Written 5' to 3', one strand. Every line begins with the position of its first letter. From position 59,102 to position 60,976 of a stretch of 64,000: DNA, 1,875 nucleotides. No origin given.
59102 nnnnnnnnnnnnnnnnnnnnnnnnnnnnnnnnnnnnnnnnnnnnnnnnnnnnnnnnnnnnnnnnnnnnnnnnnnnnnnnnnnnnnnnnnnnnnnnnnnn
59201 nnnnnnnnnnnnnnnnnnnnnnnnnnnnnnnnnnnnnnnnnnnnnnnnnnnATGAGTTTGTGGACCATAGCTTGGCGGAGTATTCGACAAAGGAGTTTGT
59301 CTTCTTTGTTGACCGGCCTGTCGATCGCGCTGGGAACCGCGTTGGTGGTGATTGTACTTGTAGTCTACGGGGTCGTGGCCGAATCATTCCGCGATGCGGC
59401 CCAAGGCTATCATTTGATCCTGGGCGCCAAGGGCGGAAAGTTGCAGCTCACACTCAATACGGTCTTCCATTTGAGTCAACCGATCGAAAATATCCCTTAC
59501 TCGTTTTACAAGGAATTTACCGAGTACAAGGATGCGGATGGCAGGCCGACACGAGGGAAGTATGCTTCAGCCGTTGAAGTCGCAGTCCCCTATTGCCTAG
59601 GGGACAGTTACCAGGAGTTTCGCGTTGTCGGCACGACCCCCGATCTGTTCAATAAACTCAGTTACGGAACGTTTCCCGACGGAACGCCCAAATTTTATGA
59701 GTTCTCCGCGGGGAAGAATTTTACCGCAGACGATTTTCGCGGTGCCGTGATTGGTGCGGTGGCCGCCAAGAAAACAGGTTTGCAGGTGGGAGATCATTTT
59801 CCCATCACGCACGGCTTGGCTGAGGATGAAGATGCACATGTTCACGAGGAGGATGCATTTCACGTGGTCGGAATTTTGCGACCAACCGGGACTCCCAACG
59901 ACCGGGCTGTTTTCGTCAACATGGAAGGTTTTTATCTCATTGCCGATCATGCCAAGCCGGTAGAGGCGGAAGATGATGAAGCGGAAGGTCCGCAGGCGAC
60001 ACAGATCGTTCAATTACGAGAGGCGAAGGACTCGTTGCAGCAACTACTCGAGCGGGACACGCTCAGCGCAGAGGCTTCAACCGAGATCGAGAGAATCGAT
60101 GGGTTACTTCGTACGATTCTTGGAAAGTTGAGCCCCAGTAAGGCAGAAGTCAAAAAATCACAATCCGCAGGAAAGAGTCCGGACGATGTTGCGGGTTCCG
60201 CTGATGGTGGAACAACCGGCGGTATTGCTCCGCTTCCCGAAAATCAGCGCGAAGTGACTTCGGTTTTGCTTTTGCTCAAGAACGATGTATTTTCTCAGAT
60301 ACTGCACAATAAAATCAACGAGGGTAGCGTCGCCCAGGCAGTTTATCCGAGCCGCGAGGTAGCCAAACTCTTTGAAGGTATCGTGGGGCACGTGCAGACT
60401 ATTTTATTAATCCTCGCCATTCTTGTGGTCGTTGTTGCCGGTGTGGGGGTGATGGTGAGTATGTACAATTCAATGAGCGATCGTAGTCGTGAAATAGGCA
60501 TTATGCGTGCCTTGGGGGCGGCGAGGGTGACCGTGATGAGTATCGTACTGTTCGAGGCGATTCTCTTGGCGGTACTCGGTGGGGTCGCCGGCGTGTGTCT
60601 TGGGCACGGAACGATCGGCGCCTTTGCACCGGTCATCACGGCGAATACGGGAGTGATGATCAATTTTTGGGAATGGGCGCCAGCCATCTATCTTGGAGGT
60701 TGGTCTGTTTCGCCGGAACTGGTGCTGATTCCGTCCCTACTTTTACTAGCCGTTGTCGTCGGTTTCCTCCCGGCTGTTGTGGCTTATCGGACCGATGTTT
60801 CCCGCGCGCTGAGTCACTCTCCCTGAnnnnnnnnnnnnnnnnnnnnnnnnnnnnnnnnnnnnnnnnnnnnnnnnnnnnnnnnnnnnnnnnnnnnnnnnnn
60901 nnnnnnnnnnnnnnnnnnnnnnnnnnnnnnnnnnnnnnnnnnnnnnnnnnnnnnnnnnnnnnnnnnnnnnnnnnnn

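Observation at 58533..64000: Candidate novel envelope system: MacB/Lol-type ABC transporter followed by two paralogous Cys-motif exported proteins and a small membrane protein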

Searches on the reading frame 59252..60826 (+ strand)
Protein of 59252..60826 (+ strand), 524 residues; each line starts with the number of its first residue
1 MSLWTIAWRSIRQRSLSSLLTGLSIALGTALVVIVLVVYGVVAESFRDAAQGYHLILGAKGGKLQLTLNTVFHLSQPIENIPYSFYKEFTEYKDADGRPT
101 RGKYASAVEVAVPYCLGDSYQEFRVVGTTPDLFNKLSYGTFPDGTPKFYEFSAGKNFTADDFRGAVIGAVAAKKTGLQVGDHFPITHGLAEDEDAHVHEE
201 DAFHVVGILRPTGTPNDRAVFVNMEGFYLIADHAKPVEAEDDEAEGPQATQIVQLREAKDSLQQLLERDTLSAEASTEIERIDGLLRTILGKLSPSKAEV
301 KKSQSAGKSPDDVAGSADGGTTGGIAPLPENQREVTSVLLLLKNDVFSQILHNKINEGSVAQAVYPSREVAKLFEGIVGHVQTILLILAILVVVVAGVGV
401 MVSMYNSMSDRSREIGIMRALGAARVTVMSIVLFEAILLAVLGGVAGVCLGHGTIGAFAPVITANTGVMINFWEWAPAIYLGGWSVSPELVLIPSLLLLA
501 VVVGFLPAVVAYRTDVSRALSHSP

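Call 4: search_protein_families(library=pfam, proteins=[window:59252-60826:+], max_evalue=0.1)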
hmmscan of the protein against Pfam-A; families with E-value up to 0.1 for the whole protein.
window:59252-60826:+ (524 aa): 2 families
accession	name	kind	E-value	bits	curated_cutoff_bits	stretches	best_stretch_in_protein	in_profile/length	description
PF02687.27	FtsX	-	6.8e-13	49.2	25.5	1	387-510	2-106/120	FtsX-like permease C-terminal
PF12704.14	MacB_PCD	-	1e-09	39.4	27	1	18-227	1-176/207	MacB-like periplasmic core domain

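Call 6: search_protein_families(library=ncbifam, proteins=[window:59252-60826:+], max_evalue=0.1)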
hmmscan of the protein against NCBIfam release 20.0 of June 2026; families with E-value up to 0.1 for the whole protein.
window:59252-60826:+ (524 aa): 10 families
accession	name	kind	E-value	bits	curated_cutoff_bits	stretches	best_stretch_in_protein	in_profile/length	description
TIGR03434.1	ADOP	subfamily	3.8e-13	48.4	622.3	1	375-522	261-401/803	ADOP family duplicated permease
NF007826.0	PRK10535.1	equivalog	1.3e-10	40.2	966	1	371-519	511-644/648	macrolide ABC transporter ATP-binding protein/permease MacB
TIGR02212.1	lolCE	equivalog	5.6e-09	35.4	362.45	1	368-521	253-409/411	lipoprotein-releasing ABC transporter permease subunit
TIGR02213.1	lolE_release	exception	1.4e-07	30.8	540.35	1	378-451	262-335/411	lipoprotein-releasing ABC transporter permease subunit LolE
NF038346.1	FtsX_actino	exception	2.3e-07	30.5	250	1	342-513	139-303/308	permease-like cell division protein FtsX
NF038347.1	FtsX_Gpos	exception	1.8e-05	24.2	225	1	356-449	145-235/296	permease-like cell division protein FtsX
NF008357.0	PRK11146.1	exception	3e-05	23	439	1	380-452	267-339/414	lipoprotein-releasing ABC transporter permease subunit LolE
NF041854.1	ABC_perm_YbbP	equivalog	6.2e-05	21.1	999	1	372-505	674-793/806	putative ABC transporter permease subunit YbbP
TIGR01185.1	devC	equivalog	0.0094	15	290.35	1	387-450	263-326/380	ABC transporter permease DevC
TIGR00439.2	FtsX_Gneg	equivalog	0.0098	15.1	255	1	374-469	159-254/292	permease-like cell division protein FtsX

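Call 23: search_solved_structures(query=window:59252-60826:+, max_evalue=0.01)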
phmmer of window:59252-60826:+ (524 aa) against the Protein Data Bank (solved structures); distinct sequences matched with E-value up to 0.01: 9.
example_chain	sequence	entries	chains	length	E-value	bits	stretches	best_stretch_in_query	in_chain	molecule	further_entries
5lil_A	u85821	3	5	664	9.9e-11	44.3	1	367-451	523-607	Macrolide export ATP-binding/permease protein MacB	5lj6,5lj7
5xu1_M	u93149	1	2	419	3.5e-09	39.2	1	379-458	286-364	ABC transporter permeae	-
5gko_A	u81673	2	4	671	2.3e-08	36.4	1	370-521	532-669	Macrolide export ATP-binding/permease protein MacB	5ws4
5nik_J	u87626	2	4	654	4e-08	35.7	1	371-451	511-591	Macrolide export ATP-binding/permease protein MacB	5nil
9o9x_C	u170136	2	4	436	3.6e-07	32.5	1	384-520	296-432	ABC transporter permease YtrF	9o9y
9w37_A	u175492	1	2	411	4.8e-05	25.5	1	380-520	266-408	LolF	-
9w35_A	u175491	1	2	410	5.9e-05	25.2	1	380-520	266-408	LolF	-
9w2w_A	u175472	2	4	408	0.00014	24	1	380-515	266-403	LolF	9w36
9rli_E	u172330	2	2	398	0.0036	19.3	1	381-520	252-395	Lipoprotein-releasing system transmembrane protein LolE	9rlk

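Call 45: search_dna_similar(query=window:59252-60826:+, collection=plasmids, mode=protein, max_rows=25, max_evalue=1e-8)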
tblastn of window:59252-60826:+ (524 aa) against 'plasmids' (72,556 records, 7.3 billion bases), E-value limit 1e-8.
Records with a match: 84; places in all: 84; records where one place covers at least 80% of the query: 2.
Best place of each record, by identity: <60% 84.
By first word of the organism name: Phaeobacter 56; Deinococcus 16; Rhodobacteraceae 2; Alisedimentitalea 1; Chondrinema 1; Sulfitobacter 1; Catenovulum 1; Allomeiothermus 1; Thermus 1; Polymorphobacter 1; and 3 more.
By predicted mobility (MOB-suite, as given by PLSDB): non-mobilizable 67; mobilizable 17.
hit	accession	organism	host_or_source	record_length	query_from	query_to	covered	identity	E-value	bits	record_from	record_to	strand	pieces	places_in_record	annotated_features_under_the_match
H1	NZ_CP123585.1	Alisedimentitalea scapharcae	Anadara broughtonii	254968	46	472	81%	24.7%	2e-11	75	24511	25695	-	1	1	ABC transporter permease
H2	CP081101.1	Rhodobacteraceae bacterium M382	-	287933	46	472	81%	24.7%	3e-11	74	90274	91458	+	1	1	ABC transporter permease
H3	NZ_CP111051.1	Chondrinema litorale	Seaweed,red alga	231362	44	435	75%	25.1%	2e-13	81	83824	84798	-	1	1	ABC transporter permease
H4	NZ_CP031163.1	Deinococcus wulumuqiensis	cell culture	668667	1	246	47%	32.6%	8e-18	95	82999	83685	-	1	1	ABC transporter permease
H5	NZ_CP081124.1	Sulfitobacter sp. S190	-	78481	3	227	43%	34.2%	2e-17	94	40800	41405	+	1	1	ABC transporter permease | ABC transporter ATP-binding protein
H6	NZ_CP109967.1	Catenovulum adriaticum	algae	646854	3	248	47%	30.9%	7e-19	98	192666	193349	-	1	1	ABC transporter permease | ABC transporter ATP-binding protein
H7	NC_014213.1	Allomeiothermus silvanus DSM 9946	hot spring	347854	1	228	44%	33.0%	7e-17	92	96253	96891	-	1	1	ABC transporter permease | ABC transporter ATP-binding protein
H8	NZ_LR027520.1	Thermus thermophilus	-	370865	1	228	44%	32.6%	6e-17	92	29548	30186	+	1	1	FtsX-like permease family protein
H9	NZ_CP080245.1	Polymorphobacter sp. PAMC 29334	Megaspora,lichen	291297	47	247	38%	33.2%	9e-12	76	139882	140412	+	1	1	ABC transporter permease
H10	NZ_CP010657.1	Phaeobacter piscinae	cell culture,clam larvae aquaculture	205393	45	227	35%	36.1%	2e-16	91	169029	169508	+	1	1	ABC transporter permease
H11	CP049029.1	Rhodobacteraceae bacterium SC52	Apostichopus japonicus,pure ...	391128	45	230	35%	35.5%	1e-16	91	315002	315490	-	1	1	ABC transporter permease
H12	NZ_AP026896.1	Aeromonas caviae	Microbe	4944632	44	244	38%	32.1%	2e-14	84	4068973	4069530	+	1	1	none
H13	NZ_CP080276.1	Phaeobacter piscinae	-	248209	45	227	35%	35.0%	7e-17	92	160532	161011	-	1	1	FtsX-like permease family protein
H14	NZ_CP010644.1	Phaeobacter piscinae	cell culture,fish aquaculture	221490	45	227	35%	35.0%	1e-16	91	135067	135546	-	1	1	ABC transporter permease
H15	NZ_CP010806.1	Phaeobacter piscinae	cell culture,cleaning system aquaculture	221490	45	227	35%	35.0%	1e-16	91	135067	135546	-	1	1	ABC transporter permease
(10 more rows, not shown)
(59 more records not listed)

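Call 46: get_annotated_region(hit=H6, flank=5000)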
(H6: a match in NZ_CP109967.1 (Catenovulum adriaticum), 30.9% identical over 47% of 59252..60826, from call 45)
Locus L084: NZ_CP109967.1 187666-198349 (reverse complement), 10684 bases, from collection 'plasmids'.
description: Catenovulum adriaticum strain TS8 plasmid pCadTS8_2, complete sequence
organism: Catenovulum adriaticum (NCBI taxid 2984846)
taxonomy: Bacteria; Pseudomonadota; Gammaproteobacteria; Alteromonadales; Alteromonadaceae; Catenovulum; Catenovulum adriaticum
host: -; source: algae; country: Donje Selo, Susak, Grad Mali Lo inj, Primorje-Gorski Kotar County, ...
typing (MOB-suite, as given by PLSDB): non-mobilizable
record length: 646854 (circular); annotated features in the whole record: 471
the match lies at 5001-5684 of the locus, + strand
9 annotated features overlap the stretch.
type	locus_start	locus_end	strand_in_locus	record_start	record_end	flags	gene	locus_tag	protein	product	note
CDS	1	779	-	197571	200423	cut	-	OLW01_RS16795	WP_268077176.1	glycoside hydrolase family 2 TIM barrel-domain containing protein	GO:0005975 - carbohydrate metabolic process [Evidence IEA]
CDS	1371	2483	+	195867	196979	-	-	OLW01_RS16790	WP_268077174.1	xylose operon transcription regulator XylR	-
CDS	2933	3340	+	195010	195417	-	-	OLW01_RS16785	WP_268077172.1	MerC domain-containing protein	-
CDS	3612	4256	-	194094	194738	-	-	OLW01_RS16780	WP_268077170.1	DUF3299 domain-containing protein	-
CDS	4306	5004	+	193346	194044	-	-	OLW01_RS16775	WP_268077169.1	ABC transporter ATP-binding protein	-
CDS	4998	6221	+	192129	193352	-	-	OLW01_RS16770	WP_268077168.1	ABC transporter permease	-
CDS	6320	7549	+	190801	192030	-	-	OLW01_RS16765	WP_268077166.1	cytochrome C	-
CDS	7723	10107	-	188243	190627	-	-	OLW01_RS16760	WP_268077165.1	alkaline phosphatase D family protein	-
CDS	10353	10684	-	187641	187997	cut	-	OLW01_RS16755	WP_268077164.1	L-rhamnose mutarotase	-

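Call 47: get_annotated_region(hit=H10, flank=5000)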
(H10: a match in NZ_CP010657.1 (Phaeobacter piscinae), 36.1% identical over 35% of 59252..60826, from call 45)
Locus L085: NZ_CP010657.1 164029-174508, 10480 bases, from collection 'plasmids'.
description: Phaeobacter piscinae strain P71 plasmid pP71_a, complete sequence
organism: Phaeobacter piscinae (NCBI taxid 1580596)
taxonomy: Bacteria; Pseudomonadota; Alphaproteobacteria; Rhodobacterales; Roseobacteraceae; Phaeobacter; Phaeobacter piscinae
host: -; source: cell culture,clam larvae aquaculture; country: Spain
typing (MOB-suite, as given by PLSDB): non-mobilizable; replicon rep_cluster_377
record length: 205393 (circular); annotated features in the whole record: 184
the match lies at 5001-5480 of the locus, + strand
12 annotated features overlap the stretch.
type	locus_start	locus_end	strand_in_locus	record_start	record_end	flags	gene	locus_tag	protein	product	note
CDS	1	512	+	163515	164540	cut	-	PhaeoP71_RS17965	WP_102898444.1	AraC family transcriptional regulator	-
CDS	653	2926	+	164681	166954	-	-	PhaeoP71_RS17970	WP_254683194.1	glycosyltransferase family 2 protein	-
CDS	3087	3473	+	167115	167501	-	-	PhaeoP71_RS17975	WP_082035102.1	Fur family transcriptional regulator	GO:0006355 - regulation of DNA-templated transcription [Evidence IEA]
CDS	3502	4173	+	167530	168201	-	-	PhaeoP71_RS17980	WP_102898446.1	DUF2796 domain-containing protein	-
CDS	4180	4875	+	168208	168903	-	-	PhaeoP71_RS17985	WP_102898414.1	ATP-binding cassette domain-containing protein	-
CDS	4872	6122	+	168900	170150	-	-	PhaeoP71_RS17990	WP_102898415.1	ABC transporter permease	-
CDS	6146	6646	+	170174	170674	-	-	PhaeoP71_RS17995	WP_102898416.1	DUF3299 domain-containing protein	-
CDS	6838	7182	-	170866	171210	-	-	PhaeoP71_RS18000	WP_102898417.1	hypothetical protein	-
CDS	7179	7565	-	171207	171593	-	-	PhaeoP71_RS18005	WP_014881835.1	response regulator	GO:0000160 - phosphorelay signal transduction system [Evidence IEA]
CDS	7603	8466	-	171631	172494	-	-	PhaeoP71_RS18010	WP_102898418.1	protein-glutamate O-methyltransferase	-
CDS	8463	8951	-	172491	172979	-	-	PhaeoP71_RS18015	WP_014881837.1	chemotaxis protein CheW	GO:0006935 - chemotaxis [Evidence IEA]; GO:0007165 - signal transduction [Evidence IEA]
CDS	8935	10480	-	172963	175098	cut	-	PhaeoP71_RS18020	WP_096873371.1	chemotaxis protein CheA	GO:0006935 - chemotaxis [Evidence IEA]; GO:0007165 - signal transduction [Evidence IEA]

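Call 48: get_annotated_region(hit=H4, flank=5000)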
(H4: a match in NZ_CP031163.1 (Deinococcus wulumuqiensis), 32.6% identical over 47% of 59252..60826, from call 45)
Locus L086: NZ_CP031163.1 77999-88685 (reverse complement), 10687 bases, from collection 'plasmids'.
description: Deinococcus wulumuqiensis strain NEB 479 plasmid pDrdI, complete sequence
organism: Deinococcus wulumuqiensis (NCBI taxid 980427)
taxonomy: Bacteria; Deinococcota; Deinococci; Deinococcales; Deinococcaceae; Deinococcus; Deinococcus wulumuqiensis
host: -; source: cell culture; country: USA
typing (MOB-suite, as given by PLSDB): non-mobilizable
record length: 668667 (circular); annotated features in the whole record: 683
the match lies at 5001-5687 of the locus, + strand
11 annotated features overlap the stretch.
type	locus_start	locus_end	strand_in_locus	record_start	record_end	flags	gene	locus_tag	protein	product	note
CDS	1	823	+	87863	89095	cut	-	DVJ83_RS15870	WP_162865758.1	transposase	-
CDS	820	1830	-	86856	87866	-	-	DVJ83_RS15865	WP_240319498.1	S1C family serine protease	-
CDS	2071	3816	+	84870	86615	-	-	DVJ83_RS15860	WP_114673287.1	alkaline phosphatase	-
CDS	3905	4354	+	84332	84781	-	-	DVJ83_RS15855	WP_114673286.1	hypothetical protein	-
CDS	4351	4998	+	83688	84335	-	-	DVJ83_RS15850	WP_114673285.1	ABC transporter ATP-binding protein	-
CDS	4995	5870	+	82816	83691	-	-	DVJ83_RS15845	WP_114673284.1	ABC transporter permease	-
CDS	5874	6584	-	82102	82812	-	-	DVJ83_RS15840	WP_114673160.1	IS6 family transposase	-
CDS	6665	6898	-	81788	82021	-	-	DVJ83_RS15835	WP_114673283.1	hypothetical protein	-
CDS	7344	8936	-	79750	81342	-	-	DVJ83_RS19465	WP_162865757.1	VWA domain-containing protein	-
CDS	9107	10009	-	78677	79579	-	-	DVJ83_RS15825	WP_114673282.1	ParB/RepB/Spo0J family partition protein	GO:0007059 - chromosome segregation [Evidence IEA]; GO:0000910 - cytokinesis [Evidence IEA]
CDS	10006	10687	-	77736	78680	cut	-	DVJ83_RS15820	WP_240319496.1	type II toxin-antitoxin system prevent-host-death family antitoxin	GO:0008219 - cell death [Evidence IEA]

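Call 93: get_annotated_region(hit=H7, flank=3500)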
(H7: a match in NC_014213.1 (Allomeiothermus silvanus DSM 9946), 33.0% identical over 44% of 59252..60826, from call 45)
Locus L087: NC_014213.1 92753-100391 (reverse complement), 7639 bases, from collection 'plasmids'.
description: Allomeiothermus silvanus DSM 9946 plasmid pMESIL01, complete sequence
organism: Allomeiothermus silvanus DSM 9946 (NCBI taxid 526227)
taxonomy: Bacteria; Deinococcota; Deinococci; Thermales; Thermaceae; Allomeiothermus; Allomeiothermus silvanus; Allomeiothermus silvanus DSM 9946
host: -; source: hot spring; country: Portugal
typing (MOB-suite, as given by PLSDB): non-mobilizable; replicon rep_cluster_1013
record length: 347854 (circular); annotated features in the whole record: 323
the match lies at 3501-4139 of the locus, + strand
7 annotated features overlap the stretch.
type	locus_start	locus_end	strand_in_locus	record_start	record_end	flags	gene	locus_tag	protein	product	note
CDS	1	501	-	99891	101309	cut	-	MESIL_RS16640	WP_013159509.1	hypothetical protein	-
CDS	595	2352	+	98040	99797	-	-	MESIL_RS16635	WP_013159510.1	alkaline phosphatase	-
CDS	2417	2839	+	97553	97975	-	-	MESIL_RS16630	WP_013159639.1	hypothetical protein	-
CDS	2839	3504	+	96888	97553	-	-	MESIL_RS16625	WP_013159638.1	ABC transporter ATP-binding protein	-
CDS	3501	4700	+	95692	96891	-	-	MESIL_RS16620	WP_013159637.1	ABC transporter permease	-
CDS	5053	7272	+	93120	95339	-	-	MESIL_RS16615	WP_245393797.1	diguanylate cyclase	GO:0009966 - regulation of signal transduction [Evidence IEA]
CDS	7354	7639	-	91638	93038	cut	-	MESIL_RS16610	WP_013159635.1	aldehyde dehydrogenase family protein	-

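Call 94: get_annotated_region(hit=H3, flank=3500)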
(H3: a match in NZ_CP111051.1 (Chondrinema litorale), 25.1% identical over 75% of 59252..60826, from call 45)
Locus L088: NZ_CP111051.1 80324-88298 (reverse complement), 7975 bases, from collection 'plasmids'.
description: Chondrinema litorale strain WSW3-B12 plasmid unnamed9, complete sequence
organism: Chondrinema litorale (NCBI taxid 2994555)
taxonomy: Bacteria; Bacteroidota; Cytophagia; Cytophagales; Flammeovirgaceae; Chondrinema; Chondrinema litorale
host: -; source: Seaweed,red alga; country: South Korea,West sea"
typing (MOB-suite, as given by PLSDB): non-mobilizable
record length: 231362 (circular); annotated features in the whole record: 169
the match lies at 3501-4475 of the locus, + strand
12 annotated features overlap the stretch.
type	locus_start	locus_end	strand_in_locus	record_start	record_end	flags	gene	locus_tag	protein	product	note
CDS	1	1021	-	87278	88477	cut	-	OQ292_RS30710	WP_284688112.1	GTP-binding protein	-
CDS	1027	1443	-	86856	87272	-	-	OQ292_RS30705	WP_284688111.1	MerC domain-containing protein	-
CDS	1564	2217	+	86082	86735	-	-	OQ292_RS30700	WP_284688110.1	ATP-binding cassette domain-containing protein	-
CDS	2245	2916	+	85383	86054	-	folE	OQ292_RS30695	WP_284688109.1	GTP cyclohydrolase I FolE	GO:0046654 - tetrahydrofolate biosynthetic process [Evidence IEA]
CDS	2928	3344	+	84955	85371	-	-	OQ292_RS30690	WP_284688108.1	transcriptional repressor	GO:0006355 - regulation of DNA-templated transcription [Evidence IEA]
CDS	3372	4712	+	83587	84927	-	-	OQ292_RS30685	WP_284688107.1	ABC transporter permease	-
CDS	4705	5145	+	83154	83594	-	-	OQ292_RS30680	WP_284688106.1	DUF3299 domain-containing protein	-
CDS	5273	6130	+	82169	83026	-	-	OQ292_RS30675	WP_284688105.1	phosphodiester glycosidase family protein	-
CDS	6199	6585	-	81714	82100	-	-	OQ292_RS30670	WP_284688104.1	DUF302 domain-containing protein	-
CDS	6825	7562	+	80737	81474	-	-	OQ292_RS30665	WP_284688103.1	YiiX/YebB-like N1pC/P60 family cysteine hydrolase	-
CDS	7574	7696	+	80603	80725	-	-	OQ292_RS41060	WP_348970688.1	hypothetical protein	-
CDS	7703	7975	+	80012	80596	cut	-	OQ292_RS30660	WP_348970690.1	SUMF1/EgtB/PvdO family nonheme iron enzyme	-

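Call 95: get_annotated_region(hit=H1, flank=3500)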
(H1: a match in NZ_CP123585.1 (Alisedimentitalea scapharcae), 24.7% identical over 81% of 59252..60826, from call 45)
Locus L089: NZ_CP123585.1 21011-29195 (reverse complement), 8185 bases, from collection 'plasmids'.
description: Alisedimentitalea scapharcae strain KCTC 42119 plasmid unnamed4, complete sequence
organism: Alisedimentitalea scapharcae (NCBI taxid 1524259)
taxonomy: Bacteria; Pseudomonadota; Alphaproteobacteria; Rhodobacterales; Paracoccaceae; Alisedimentitalea; Alisedimentitalea scapharcae
host: -; source: Anadara broughtonii; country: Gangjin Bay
typing (MOB-suite, as given by PLSDB): non-mobilizable
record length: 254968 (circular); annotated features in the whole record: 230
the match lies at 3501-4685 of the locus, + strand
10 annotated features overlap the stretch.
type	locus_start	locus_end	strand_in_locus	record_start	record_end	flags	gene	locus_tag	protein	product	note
CDS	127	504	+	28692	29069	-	-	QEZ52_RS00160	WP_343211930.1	hypothetical protein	-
CDS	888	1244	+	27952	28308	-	-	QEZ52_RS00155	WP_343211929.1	hypothetical protein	-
CDS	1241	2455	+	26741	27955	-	-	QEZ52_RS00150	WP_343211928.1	biotin/lipoyl-binding protein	-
CDS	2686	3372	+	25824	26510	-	-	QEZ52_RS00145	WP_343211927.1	ABC transporter ATP-binding protein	-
CDS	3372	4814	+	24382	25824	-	-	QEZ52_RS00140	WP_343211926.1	ABC transporter permease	-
CDS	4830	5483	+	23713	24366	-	-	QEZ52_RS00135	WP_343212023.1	DUF3299 domain-containing protein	-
CDS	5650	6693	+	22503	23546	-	-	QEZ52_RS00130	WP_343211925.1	hypothetical protein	-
CDS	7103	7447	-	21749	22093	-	-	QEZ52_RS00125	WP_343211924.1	aminotransferase class III-fold pyridoxal phosphate-dependent enzyme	-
CDS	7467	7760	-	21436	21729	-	-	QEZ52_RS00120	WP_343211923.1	alpha/beta hydrolase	-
CDS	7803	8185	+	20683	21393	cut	-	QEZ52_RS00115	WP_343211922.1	IS6 family transposase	-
